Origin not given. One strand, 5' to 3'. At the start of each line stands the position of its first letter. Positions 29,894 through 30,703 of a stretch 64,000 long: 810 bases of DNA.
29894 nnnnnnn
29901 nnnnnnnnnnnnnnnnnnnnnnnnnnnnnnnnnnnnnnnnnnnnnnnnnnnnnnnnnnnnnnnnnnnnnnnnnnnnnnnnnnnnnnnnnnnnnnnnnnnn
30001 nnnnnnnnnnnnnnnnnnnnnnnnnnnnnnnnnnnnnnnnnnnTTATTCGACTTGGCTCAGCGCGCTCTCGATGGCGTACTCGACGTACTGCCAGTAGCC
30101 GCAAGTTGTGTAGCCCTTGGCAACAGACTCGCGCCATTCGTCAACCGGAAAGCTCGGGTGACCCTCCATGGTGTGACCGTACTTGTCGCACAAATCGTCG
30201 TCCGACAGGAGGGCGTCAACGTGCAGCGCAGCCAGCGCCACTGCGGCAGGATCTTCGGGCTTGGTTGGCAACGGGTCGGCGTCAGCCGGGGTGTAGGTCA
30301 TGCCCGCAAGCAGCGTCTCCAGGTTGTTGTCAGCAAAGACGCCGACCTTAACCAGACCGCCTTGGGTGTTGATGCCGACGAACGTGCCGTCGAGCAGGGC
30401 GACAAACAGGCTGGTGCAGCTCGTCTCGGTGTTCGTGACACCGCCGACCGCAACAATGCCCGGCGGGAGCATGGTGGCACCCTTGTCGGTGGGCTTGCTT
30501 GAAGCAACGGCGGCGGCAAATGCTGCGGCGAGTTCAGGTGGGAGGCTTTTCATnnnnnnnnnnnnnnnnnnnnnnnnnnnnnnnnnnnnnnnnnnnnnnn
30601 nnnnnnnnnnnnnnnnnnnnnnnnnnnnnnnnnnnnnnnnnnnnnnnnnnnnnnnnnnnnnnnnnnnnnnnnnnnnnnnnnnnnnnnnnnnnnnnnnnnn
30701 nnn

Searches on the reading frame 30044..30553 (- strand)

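Call 56: search_protein_families(library=phrogs, proteins=[window:30044-30553:-], max_evalue=0.001)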
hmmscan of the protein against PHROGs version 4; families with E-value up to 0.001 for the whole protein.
window:30044-30553:- (169 aa): 1 family
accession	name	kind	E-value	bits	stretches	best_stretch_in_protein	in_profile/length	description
phrog_11556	-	unknown function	3.6e-09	37.4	1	130-160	13-42/61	-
